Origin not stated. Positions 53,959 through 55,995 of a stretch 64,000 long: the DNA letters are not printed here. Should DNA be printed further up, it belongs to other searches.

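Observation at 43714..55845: Polysaccharide locus bracketed by two paralogous large membrane proteins, with a GT-C enzyme and DUF218, but no recognisable Wzy, Wzz or export machinery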

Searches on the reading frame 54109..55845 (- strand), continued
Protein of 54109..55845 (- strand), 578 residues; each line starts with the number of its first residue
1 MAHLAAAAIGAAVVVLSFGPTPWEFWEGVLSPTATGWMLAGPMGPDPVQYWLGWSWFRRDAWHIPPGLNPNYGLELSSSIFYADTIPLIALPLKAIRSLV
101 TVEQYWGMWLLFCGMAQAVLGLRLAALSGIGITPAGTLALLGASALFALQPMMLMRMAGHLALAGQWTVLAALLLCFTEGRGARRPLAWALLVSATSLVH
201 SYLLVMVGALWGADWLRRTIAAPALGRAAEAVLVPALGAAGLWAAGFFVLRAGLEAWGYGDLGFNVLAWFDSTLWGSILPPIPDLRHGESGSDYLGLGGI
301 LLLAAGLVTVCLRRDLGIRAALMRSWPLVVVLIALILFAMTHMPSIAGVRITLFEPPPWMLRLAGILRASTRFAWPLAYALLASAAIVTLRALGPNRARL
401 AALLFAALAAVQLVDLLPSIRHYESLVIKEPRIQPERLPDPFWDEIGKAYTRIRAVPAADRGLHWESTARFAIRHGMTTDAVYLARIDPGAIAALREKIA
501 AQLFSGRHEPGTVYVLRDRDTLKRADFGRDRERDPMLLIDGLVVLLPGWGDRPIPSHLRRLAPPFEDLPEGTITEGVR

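Call 26: predict_structure(alignment_id=A1)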
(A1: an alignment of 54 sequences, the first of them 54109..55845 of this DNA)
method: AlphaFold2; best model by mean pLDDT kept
length: 578 residues; sequences in the alignment: 54
mean_pLDDT: 91.5   pTM: 0.91
mean pLDDT of the five models: 91.5, 89.9, 89.6, 89.3, 89.2
residues with pLDDT >= 90: 408; 70-90: 152; 50-70: 15; < 50: 3
segments of 3 or more residues with pLDDT < 50: 576-578
pLDDT, mean of each block of 10 residues (from residue 1): 97 87 72 90 87 95 96 87 93 96 92 97 97 97 97 84 90 95 94 97 95 97 96 98 95 79 84 91 78 92 98 92 96 93 88 90 85 94 98 97 98 95 85 89 97 89 86 95 88 94 97 94 96 96 95 96 82 51
secondary structure, 60 per line:
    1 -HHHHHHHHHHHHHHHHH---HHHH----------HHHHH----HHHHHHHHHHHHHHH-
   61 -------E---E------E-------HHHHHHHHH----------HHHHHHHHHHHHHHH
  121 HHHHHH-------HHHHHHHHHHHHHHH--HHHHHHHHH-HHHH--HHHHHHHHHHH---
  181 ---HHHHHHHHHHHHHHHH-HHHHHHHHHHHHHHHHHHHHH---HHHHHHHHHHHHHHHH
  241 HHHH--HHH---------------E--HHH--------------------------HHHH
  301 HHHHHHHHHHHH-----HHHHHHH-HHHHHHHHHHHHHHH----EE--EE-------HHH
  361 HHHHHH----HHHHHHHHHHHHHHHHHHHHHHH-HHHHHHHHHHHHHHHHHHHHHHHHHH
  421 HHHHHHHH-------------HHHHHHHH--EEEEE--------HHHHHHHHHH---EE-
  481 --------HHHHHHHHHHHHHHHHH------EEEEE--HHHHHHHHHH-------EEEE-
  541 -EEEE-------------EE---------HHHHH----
elements in order: H2-18 H22-25 H36-40 H45-59 H87-95 H106-126 H134-148 H151-159 H161-164 H167-177 H184-199 H201-221 H225-244 H297-312 H318-324 H326-340 H358-366 H371-393 H395-428 H442-449 E452-456 H465-474 H489-505 E512-516 H519-528 E536-539 E542-545 H570-574

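Call 30: fold_search(model_id=the predicted structure, library=pdb)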
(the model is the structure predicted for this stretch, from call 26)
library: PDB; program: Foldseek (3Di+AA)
matches with E <= 10: 173; with E <= 0.001: 1
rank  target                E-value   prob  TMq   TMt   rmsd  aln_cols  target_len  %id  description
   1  7zlg_A                8.3e-04  1.00  0.36  0.33  14.8       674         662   12  Cryo-EM structure of C-mannosyltransferase CeDPY19, in complex with acceptor peptide and bound to CMT2-Fab and anti-Fa (released 2023-01-11)
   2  6ezn_F                1.1e-03  1.00  0.41  0.37  13.2       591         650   13  Cryo-EM structure of the yeast oligosaccharyltransferase (OST) complex (released 2018-01-17)
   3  7oci_F                1.5e-03  1.00  0.42  0.39  12.0       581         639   12  Cryo-EM structure of yeast Ost6p containing oligosaccharyltransferase complex (released 2022-02-16)
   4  8age_A                2.7e-03  1.00  0.45  0.41  11.3       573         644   13  Structure of yeast oligosaccharylransferase complex with acceptor peptide bound (released 2022-12-07)
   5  8agc_A                5.7e-03  1.00  0.41  0.36  13.4       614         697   11  Structure of yeast oligosaccharylransferase complex with lipid-linked oligosaccharide and non-acceptor peptide bound (released 2022-12-07)
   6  6s7t_A                5.7e-03  1.00  0.38  0.33  13.6       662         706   10  Cryo-EM structure of human oligosaccharyltransferase complex OST-B (released 2019-12-18)
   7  7zlh_A                6.4e-03  0.99  0.38  0.35  11.5       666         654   10  Cryo-EM structure of C-mannosyltransferase CeDPY19, in apo state, bound to CMT2-Fab and anti-Fab nanobody (released 2023-01-11)
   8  8if8_C                7.0e-03  1.00  0.44  0.43  11.1       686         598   10  Arabinosyltransferase AftA (released 2023-05-31)
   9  3rce_A                1.7e-02  0.98  0.38  0.34  11.4       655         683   14  Bacterial oligosaccharyltransferase PglB (released 2011-06-15)
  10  7zli_A                2.3e-02  0.80  0.26  0.24  17.1       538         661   12  Cryo-EM structure of C-mannosyltransferase CeDPY19, in complex with Dol25-P-Man and bound to CMT2-Fab and anti-Fab nan (released 2023-01-11)
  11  9n9j_I                3.0e-02  0.99  0.41  0.35  16.6       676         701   11  Structure of a GRP94 folding intermediate engaged with a CCDC134- and FKBP11-bound secretory translocon (released 2025-11-19)
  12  6lz0_A                3.3e-02  0.28  0.14  0.19  21.6       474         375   13  Cryo-EM structure of human MCT1 in complex with Basigin-2 in the presence of lactate (released 2020-12-23)
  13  8agb_A                4.0e-02  1.00  0.46  0.42  12.3       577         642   13  Structure of yeast oligosaccharylransferase complex with lipid-linked oligosaccharide bound (released 2022-12-07)
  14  6s7o_A                4.0e-02  0.98  0.40  0.37  11.7       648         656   11  Cryo-EM structure of human oligosaccharyltransferase complex OST-A (released 2019-12-18)
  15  3waj                  5.7e-02  0.87  0.36  0.28  15.0       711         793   12  Crystal structure of the Archaeoglobus fulgidus oligosaccharyltransferase (O29867_ARCFU) complex with Zn and sulfate (released 2013-10-30)
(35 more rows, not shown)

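Call 41: find_encoding_contigs(protein=P0113, flank=10000, max_places=2)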
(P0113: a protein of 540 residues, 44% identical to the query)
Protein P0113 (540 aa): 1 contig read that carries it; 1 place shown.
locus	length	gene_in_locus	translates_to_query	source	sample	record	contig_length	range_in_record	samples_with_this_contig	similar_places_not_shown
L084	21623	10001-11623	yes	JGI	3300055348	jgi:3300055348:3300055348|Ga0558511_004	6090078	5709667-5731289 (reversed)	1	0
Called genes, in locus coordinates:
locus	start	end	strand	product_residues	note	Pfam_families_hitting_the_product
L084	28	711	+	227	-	PF13365:Trypsin_2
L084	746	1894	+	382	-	PF03739:LptF_LptG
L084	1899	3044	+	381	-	PF03739:LptF_LptG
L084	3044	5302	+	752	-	PF04453:LptD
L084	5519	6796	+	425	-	PF09312:SurA_N, PF13145:Rotamase_2 (faint), PF13616:Rotamase_3, PF00639:Rotamase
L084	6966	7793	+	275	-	PF00398:RrnaAD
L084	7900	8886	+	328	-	PF00753:Lactamase_B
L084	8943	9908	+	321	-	PF00389:2-Hacid_dh, PF02826:2-Hacid_dh_C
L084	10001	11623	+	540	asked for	PF19830:DUF6311, PF25853:DUF6311_C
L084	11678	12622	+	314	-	-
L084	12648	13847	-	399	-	PF00070:Pyr_redox (faint), PF01494:FAD_binding_3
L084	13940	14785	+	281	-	PF25145:NfeD1b_N, PF01343:Peptidase_S49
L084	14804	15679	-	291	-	PF00565:SNase (weak)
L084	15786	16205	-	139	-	PF07366:SnoaL, PF12680:SnoaL_2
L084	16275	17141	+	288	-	PF02091:tRNA-synt_2e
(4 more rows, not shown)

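Call 45: search_protein_families(library=pfam, proteins=[L030:1641-2648:+, L030:2606-3604:+, L030:3309-4637:+, L030:4659-6338:+, L030:6513-7349:+, L030:7626-8939:+, L030:8955-9968:+, L030:18559-19404:-, L030:19446-20264:-, L030:20743-21570:-], max_evalue=0.001)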
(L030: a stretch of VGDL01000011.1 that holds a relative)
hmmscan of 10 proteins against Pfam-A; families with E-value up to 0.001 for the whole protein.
L030:1641-2648:+ (335 aa): 1 family
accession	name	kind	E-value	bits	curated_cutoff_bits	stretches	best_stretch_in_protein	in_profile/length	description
PF03401.19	TctC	-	4.9e-60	203.8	27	1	58-331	2-273/274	Tripartite tricarboxylate transporter family receptor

L030:2606-3604:+ (332 aa): 1 family
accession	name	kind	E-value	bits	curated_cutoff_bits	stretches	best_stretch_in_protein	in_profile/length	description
PF03401.19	TctC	-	5.1e-54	184.1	27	1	58-328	2-273/274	Tripartite tricarboxylate transporter family receptor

L030:3309-4637:+ (442 aa): 1 family
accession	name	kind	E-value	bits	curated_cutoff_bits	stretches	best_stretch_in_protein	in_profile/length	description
PF03401.19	TctC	-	4.4e-62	210.5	27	1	166-438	2-273/274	Tripartite tricarboxylate transporter family receptor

L030:4659-6338:+ (559 aa): 3 families
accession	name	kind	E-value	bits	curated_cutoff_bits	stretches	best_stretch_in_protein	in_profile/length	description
PF02775.26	TPP_enzyme_C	-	3.2e-34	118.4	21.9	1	390-539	1-151/151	Thiamine pyrophosphate enzyme, C-terminal TPP binding domain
PF02776.23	TPP_enzyme_N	-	3.6e-33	114.3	26.8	1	4-115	2-113/119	Thiamine pyrophosphate enzyme, N-terminal TPP binding domain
PF00205.28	TPP_enzyme_M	-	4.6e-27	94.8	30.4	1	191-329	2-136/137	Thiamine pyrophosphate enzyme, central domain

L030:6513-7349:+ (278 aa): 1 family
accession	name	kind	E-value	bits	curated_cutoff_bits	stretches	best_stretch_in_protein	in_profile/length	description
PF09694.16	Gcw_chp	-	6e-29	102.1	24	1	61-259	7-207/230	Bacterial protein of unknown function (Gcw_chp)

L030:7626-8939:+ (437 aa): 0 families

L030:8955-9968:+ (337 aa): 3 families
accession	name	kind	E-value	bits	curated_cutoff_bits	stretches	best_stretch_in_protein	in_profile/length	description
PF00535.33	Glycos_transf_2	-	3.2e-32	112.2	23.3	1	29-194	1-167/168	Glycosyl transferase family 2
PF13641.12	Glyco_tranf_2_3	-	4.2e-10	40.5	27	1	26-200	2-180/230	Glycosyltransferase like family 2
PF12804.13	NTP_transf_3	-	0.00037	21.1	27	1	92-200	67-147/160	MobA-like NTP transferase domain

L030:18559-19404:- (281 aa): 2 families
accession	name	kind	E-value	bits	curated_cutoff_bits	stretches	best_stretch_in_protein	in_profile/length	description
PF06230.17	LpxI_C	-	1.3e-40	138.7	25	1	139-267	3-130/131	LpxI C-terminal domain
PF17930.7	LpxI_N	-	1.5e-33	116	25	1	5-133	2-128/129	LpxI N-terminal domain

L030:19446-20264:- (272 aa): 4 families
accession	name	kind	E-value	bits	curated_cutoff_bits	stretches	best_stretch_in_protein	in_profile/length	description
PF13720.11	Acetyltransf_11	-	1.2e-23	83.8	24.5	1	176-258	1-82/82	Udp N-acetylglucosamine O-acyltransferase; Domain 2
PF00132.30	Hexapep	-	3.6e-21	74.4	27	3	14-47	2-35/36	Bacterial transferase hexapeptide (six repeats)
PF25084.1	LbH_EIF2B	-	8.9e-09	35.7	54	0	80-165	22-103/105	EIF2B subunit epsilon LbH domain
PF25087.1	GMPPB_C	-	2.7e-06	27.5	39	1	9-43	6-40/110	GMPPB C-terminal domain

L030:20743-21570:- (275 aa): 3 families
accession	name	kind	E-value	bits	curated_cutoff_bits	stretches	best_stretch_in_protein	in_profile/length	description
PF00132.30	Hexapep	-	3.1e-28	96.7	27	4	165-200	1-36/36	Bacterial transferase hexapeptide (six repeats)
PF25084.1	LbH_EIF2B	-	4.7e-10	39.9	54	1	52-102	9-69/105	EIF2B subunit epsilon LbH domain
PF25087.1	GMPPB_C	-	8.3e-06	25.9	39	0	52-110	4-61/110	GMPPB C-terminal domain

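Call 46: search_protein_families(library=ncbifam, proteins=[L030:8955-9968:+, L030:7626-8939:+, L030:6513-7349:+], max_evalue=0.001)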
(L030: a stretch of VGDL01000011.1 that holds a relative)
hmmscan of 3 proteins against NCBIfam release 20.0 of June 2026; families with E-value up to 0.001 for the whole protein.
L030:8955-9968:+ (337 aa): 18 families
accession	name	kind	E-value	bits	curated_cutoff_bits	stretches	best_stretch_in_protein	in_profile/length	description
NF047588.1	GlcsyltransPgfSStrep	equivalog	2.4e-82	276.6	500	1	28-329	3-303/308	glycosyltransferase PgfS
NF007986.1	PRK10714.1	equivalog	6.9e-52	176.4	529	1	28-331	8-311/316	undecaprenyl-phosphate 4-deoxy-4-formamido-L-arabinose transferase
TIGR03937.1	PgaC_IcaA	equivalog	1.3e-14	54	422.3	1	23-120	42-135/407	poly-beta-1,6-N-acetyl-D-glucosamine synthase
NF047683.1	TeichurnBiosyTuaG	equivalog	1.8e-09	37.6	400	1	24-121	4-97/252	teichuronic acid biosynthesis protein TuaG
NF041875.1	EPS_EpsD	equivalog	4.1e-09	36.3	370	1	28-132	1-101/325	exopolysaccharide biosynthesis glycosyltransferase EpsD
NF007482.0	PRK10073.1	equivalog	8.9e-09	34.8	423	1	25-143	5-119/334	glycosyltransferase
TIGR04283.1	glyco_like_mftF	equivalog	2.1e-08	34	182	1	28-138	1-100/221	TIGR04283 family arsenosugar biosynthesis glycosyltransferase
NF010496.0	PRK13915.1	equivalog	5.6e-08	32.2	262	1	27-138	32-145/307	glucosyl-3-phosphoglycerate synthase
TIGR04242.1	nodulat_NodC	equivalog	9.5e-07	28.1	550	1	23-137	45-158/395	chitooligosaccharide synthase NodC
NF045692.1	OglycostaseCruG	equivalog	1.1e-06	27.9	600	1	28-159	43-180/386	2'-O-glycosyltransferase CruG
NF058614.1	PPMAGASynPpgS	equivalog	1.9e-06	27.5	370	1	30-135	4-101/226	polyprenyl-phospho-N-acetylgalactosaminyl synthase PpgS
NF038302.1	EPS_HpsE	equivalog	2.7e-06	26.6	300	1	28-91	3-66/307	hormogonium polysaccharide biosynthesis glycosyltransferase HpsE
TIGR03469.1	HpnB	hypoth_equivalog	3.2e-05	23.1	379.25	1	25-137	43-162/386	hopene-associated glycosyltransferase HpnB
NF050819.1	PolSacchBiosHfsG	equivalog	4.6e-05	22.7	500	1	25-136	11-114/302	polysaccharide biosynthesis protein HfsG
TIGR03111.1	glyc2_xrt_Gpos1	hypoth_equivalog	0.00034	19.5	363.95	1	25-169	48-189/439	TIGR03111 family XrtG-associated glycosyltransferase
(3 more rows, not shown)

L030:7626-8939:+ (437 aa): 0 families

L030:6513-7349:+ (278 aa): 1 family
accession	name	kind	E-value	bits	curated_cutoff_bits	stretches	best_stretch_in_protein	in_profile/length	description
TIGR02001.1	gcw_chp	subfamily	1.9e-37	129.1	47.15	1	35-278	2-244/244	TorF family putative porin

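Call 53: search_protein_representatives(alignment_id=A1)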
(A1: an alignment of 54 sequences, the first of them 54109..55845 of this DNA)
Query: 54 sequences, 563 profile positions. Proteins with E-value up to 0.001 (for the whole library): 6290; up to 1e-10: 5120; up to 1e-30: 3555. The best 150 are listed.
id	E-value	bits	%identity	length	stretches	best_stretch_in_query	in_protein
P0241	7.9e-164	562.7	-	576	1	12-552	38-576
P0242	6.1e-161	553.1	-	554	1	8-555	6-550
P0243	1.5e-156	538.7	-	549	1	13-526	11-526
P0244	4.0e-152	524.0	-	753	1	11-554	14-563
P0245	1.0e-141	489.6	-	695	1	12-556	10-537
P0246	6.4e-138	477.1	-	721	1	17-555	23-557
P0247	3.7e-137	474.6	-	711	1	10-554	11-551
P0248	6.1e-137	473.9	-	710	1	14-554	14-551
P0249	1.1e-135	469.7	-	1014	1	12-555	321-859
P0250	1.0e-134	466.6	-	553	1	8-553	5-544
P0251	2.5e-134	465.3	-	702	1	19-554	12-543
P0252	2.7e-134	465.2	-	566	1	16-553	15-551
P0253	6.1e-134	464.0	-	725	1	13-555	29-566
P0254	9.9e-134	463.3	-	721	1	11-551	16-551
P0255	6.3e-133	460.7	-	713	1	16-552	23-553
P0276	1.1e-126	440.1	-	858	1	17-552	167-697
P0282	2.5e-125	435.6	-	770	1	15-552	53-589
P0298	3.3e-121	422.0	-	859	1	10-526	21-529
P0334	7.1e-116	404.4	-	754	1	15-551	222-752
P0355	8.2e-114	397.6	-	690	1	11-551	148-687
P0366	2.2e-112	392.8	-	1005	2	10-553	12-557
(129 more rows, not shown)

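Call 54: search_protein_families(library=pfam, proteins=[P0244, P0245, P0249, P0276, P0282, P0298, P0334, P0355, P0366, P0246], max_evalue=0.001)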
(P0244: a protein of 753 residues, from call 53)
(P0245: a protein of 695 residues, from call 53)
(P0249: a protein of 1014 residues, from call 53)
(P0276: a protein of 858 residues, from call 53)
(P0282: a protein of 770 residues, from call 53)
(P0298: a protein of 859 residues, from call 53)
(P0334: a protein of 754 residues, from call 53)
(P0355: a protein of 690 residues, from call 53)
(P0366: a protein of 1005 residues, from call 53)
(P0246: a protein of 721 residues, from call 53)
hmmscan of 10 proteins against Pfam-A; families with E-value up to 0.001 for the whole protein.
P0244 (753 aa): 1 family
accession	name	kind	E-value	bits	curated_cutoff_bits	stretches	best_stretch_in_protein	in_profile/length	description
PF19830.4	DUF6311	-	1.3e-59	202.9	27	1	21-315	7-292/303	Family of unknown function (DUF6311)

P0245 (695 aa): 1 family
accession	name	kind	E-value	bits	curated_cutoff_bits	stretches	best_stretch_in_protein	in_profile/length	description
PF19830.4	DUF6311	-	8.4e-13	49.2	27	1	81-304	73-290/303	Family of unknown function (DUF6311)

P0249 (1014 aa): 2 families
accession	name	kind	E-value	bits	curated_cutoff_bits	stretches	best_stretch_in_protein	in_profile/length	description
PF19830.4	DUF6311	-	6.5e-66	223.6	27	1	331-616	11-297/303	Family of unknown function (DUF6311)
PF00535.33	Glycos_transf_2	-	2.6e-22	80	23.3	1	6-167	2-161/168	Glycosyl transferase family 2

P0276 (858 aa): 2 families
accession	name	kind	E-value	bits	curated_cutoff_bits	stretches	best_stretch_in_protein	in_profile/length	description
PF19830.4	DUF6311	-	1.2e-66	226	27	1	171-452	10-292/303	Family of unknown function (DUF6311)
PF04138.20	GtrA_DPMS_TM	-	4.5e-20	72.4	26.1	1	24-138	1-117/117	GtrA/DPMS, transmembrane domain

P0282 (770 aa): 1 family
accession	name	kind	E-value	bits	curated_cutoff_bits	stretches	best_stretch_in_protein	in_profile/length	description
PF19830.4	DUF6311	-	1.8e-54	186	27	1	57-355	8-303/303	Family of unknown function (DUF6311)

P0298 (859 aa): 2 families
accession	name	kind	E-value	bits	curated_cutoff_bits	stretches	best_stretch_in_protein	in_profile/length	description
PF19830.4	DUF6311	-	3.7e-11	43.8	27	1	76-320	54-299/303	Family of unknown function (DUF6311)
PF22895.2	DUF7024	-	1.7e-09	38.1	24.4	0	722-849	19-143/145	Domain of unknown function (DUF7024)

P0334 (754 aa): 1 family
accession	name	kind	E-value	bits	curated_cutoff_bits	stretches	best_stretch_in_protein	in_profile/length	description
PF19830.4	DUF6311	-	2.3e-62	211.9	27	1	222-510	4-293/303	Family of unknown function (DUF6311)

P0355 (690 aa): 2 families
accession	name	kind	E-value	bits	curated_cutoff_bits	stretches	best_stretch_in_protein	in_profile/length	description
PF19830.4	DUF6311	-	1e-56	193.4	27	1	152-451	4-301/303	Family of unknown function (DUF6311)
PF04138.20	GtrA_DPMS_TM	-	1.1e-20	74.4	26.1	1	22-136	1-117/117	GtrA/DPMS, transmembrane domain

P0366 (1005 aa): 2 families
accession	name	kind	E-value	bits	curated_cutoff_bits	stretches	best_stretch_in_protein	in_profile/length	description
PF19830.4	DUF6311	-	6.8e-52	177.6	27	1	20-324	7-301/303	Family of unknown function (DUF6311)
PF22895.2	DUF7024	-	1.8e-06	28.3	24.4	1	880-1003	30-145/145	Domain of unknown function (DUF7024)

P0246 (721 aa): 1 family
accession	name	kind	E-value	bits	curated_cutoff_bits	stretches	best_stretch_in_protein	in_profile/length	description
PF19830.4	DUF6311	-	6.2e-54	184.2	27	1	27-319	10-302/303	Family of unknown function (DUF6311)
